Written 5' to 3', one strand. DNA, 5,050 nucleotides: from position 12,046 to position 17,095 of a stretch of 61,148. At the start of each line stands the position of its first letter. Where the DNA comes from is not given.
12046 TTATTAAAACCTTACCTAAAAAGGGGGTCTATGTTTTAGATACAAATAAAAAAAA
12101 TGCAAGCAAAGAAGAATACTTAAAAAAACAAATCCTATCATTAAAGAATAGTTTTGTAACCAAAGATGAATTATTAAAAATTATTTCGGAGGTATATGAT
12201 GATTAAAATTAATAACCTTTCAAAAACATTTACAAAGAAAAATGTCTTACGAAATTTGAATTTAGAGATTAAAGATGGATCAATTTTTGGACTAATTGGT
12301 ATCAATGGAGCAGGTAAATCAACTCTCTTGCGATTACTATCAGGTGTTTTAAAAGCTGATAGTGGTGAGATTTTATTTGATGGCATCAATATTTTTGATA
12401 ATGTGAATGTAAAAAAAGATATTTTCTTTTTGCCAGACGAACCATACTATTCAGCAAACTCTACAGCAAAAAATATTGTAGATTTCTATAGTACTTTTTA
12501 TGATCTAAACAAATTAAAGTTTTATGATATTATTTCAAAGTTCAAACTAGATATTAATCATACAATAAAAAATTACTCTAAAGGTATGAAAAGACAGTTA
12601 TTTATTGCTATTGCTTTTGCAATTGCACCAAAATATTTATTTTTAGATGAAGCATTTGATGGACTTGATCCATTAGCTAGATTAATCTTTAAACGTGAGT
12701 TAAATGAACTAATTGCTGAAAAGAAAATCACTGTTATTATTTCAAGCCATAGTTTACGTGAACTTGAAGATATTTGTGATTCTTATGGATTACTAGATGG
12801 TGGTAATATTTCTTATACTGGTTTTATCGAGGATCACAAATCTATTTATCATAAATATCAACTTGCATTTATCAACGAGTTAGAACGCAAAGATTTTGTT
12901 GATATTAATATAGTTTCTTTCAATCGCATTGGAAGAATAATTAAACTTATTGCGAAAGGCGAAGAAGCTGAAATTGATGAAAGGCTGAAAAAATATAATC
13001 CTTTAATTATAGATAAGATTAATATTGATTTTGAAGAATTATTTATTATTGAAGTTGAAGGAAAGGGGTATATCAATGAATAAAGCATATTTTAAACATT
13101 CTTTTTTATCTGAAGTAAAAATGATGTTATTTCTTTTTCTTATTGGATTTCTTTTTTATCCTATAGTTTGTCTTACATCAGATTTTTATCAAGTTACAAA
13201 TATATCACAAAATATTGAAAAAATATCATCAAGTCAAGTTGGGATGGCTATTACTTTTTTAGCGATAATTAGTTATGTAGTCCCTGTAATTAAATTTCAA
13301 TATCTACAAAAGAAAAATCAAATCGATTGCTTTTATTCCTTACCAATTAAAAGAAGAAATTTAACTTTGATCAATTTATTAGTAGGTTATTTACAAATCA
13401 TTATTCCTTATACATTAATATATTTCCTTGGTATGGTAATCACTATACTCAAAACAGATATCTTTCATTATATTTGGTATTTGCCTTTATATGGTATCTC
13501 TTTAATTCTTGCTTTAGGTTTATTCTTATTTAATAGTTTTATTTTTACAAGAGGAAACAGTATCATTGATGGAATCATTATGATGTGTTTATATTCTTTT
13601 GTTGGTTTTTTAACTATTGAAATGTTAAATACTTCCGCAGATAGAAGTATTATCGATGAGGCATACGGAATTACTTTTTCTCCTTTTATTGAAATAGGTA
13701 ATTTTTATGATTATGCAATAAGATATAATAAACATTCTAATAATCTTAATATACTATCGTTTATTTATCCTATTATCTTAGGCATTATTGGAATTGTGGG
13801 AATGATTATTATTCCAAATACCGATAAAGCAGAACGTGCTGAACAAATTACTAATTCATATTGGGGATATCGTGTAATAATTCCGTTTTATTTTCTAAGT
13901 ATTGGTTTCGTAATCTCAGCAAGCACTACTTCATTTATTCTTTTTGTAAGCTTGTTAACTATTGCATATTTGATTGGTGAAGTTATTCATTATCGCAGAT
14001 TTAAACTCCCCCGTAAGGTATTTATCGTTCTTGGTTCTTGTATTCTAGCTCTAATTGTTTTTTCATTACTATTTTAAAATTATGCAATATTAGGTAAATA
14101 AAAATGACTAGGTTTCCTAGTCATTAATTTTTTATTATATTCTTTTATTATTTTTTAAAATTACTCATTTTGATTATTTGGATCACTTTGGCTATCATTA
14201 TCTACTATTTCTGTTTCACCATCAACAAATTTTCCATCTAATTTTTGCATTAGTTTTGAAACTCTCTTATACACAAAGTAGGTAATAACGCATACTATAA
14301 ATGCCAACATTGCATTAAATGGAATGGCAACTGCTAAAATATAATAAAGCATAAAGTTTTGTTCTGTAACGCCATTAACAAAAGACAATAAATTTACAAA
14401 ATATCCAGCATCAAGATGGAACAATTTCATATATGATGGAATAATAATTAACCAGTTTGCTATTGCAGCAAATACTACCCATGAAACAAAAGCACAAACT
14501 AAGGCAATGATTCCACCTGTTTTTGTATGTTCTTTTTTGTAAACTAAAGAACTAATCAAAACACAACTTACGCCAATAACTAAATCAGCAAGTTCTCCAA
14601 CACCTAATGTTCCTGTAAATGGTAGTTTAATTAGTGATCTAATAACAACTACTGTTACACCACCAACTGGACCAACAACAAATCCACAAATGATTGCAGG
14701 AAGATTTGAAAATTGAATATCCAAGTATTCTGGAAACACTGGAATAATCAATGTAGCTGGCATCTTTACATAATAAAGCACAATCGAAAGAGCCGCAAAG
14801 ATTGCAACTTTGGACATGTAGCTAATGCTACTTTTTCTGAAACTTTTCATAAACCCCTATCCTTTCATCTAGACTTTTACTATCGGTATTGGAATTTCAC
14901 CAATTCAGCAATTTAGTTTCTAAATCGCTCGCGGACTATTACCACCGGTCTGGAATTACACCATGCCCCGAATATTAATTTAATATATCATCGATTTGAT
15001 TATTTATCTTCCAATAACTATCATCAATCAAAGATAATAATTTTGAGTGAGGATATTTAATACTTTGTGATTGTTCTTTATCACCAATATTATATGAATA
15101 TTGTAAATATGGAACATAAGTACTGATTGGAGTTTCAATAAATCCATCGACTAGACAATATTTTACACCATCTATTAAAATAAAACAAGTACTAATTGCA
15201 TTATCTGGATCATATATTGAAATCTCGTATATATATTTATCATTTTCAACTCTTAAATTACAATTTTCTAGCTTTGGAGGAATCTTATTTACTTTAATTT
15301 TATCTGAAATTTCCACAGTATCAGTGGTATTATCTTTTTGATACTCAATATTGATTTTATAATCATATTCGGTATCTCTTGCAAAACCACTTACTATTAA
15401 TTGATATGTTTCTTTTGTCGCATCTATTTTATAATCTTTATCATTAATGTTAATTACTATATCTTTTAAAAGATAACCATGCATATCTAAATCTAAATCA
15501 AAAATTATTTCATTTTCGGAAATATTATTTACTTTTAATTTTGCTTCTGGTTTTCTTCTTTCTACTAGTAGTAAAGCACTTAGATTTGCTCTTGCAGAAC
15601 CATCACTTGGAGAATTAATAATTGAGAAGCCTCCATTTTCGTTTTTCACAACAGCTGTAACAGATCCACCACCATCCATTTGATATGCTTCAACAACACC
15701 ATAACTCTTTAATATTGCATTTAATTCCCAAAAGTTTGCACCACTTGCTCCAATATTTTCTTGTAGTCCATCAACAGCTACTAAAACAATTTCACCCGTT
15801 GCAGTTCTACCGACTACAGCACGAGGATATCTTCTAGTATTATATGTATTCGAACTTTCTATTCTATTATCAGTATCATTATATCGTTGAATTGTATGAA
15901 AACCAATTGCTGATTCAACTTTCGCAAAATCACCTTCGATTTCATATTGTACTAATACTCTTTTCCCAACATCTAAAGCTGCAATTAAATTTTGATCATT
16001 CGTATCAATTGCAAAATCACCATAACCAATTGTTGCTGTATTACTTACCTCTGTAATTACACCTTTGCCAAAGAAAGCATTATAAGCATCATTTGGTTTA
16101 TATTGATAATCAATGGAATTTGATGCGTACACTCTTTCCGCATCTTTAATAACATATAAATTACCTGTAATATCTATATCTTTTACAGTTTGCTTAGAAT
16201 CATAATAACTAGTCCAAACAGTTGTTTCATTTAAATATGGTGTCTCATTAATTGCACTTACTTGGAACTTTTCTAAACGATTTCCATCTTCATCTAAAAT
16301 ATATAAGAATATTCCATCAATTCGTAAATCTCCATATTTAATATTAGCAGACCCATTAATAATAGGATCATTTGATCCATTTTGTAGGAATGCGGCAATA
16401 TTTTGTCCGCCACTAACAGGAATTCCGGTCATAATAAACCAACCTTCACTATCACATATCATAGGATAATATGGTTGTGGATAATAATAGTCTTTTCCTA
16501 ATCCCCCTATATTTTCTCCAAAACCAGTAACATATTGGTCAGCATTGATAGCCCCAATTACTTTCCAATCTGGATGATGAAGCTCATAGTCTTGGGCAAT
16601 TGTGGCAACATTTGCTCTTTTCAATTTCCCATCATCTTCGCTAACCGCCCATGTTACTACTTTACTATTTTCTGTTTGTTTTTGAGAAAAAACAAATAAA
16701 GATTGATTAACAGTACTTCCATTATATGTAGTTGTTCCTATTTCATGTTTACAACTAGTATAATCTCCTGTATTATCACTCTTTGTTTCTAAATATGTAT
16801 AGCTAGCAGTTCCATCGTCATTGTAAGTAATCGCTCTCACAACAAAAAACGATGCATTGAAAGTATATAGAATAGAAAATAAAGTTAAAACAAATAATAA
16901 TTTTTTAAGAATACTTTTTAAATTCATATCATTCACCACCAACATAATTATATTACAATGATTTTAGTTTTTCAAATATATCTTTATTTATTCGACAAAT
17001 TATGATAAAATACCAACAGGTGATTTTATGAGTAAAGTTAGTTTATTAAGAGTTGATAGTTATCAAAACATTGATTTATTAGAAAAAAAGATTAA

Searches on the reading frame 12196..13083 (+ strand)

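Call 30: search_protein_families(library=pfam, proteins=[window:12196-13083:+], max_evalue=0.00001)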
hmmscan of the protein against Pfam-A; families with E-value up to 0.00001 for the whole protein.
window:12196-13083:+ (295 aa): 2 families
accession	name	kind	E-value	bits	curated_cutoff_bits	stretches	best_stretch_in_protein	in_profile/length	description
PF00005.33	ABC_tran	-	7.8e-23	82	25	1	18-154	1-136/137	ABC transporter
PF13304.12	AAA_21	-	7.3e-13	49.7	27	1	123-189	234-302/304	AAA domain, putative AbiEii toxin, Type IV TA system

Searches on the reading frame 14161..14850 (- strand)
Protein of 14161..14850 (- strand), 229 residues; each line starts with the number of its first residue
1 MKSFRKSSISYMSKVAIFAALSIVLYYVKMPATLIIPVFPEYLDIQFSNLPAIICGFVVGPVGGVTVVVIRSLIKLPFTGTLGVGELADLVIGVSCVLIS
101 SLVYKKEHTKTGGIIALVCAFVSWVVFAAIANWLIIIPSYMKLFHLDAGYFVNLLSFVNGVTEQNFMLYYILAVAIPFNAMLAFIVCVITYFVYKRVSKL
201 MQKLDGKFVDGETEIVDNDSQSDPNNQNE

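Call 31: search_protein_families(library=pfam, proteins=[window:14161-14850:-], max_evalue=0.00001)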
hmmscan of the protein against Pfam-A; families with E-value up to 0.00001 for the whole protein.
window:14161-14850:- (229 aa): 1 family
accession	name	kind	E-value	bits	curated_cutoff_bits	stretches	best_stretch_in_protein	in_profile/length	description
PF12822.12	ECF_trnsprt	-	1.4e-23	84.2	30.7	1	12-194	3-169/169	ECF transporter, substrate-specific component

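Call 63: search_protein_families(library=ncbifam, proteins=[window:14161-14850:-], max_evalue=0.001)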
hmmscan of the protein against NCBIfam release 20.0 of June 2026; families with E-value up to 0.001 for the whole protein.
window:14161-14850:- (229 aa): 2 families
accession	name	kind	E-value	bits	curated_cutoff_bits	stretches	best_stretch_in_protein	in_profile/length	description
NF046054.1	memb_MPN527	equivalog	5.7e-07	29.8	80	1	10-194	3-202/211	MPN527 family putative ECF transporter permease subunit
TIGR04518.1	ECF_S_folT_fam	subfamily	6.3e-05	22.8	60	1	6-195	1-159/163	folate family ECF transporter S component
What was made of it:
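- Tried and rejected: The ECF S-component at 14161-14850 as a B12 importer has no support; the only matches are weak ones to MPN527 and folate-type models (call 63).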

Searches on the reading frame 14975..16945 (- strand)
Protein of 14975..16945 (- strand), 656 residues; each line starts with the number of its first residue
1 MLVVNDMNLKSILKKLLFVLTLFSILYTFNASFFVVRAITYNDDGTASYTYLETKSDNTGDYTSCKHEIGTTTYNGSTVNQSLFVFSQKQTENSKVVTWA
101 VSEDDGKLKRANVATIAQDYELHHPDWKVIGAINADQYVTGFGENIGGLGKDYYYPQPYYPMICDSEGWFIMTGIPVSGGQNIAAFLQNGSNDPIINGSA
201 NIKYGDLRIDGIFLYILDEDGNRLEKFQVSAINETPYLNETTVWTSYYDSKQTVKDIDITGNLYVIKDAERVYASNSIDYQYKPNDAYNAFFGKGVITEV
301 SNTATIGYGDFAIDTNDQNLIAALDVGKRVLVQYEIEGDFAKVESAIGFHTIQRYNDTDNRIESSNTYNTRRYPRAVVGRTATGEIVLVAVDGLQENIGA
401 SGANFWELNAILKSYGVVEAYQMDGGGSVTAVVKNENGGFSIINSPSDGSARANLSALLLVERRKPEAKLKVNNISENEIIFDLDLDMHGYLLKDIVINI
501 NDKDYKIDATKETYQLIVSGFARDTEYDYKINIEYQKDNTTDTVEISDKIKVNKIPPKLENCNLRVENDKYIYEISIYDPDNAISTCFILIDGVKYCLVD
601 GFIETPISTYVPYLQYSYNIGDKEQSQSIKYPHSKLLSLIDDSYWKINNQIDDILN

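Call 31: search_protein_families(library=pfam, proteins=[window:14975-16945:-], max_evalue=0.00001)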
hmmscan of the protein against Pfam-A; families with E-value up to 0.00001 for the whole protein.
window:14975-16945:- (656 aa): 1 family
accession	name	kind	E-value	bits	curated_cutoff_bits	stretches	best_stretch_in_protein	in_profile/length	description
PF09992.14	NAGPA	-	3e-20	73.5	25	1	315-453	36-161/169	Phosphodiester glycosidase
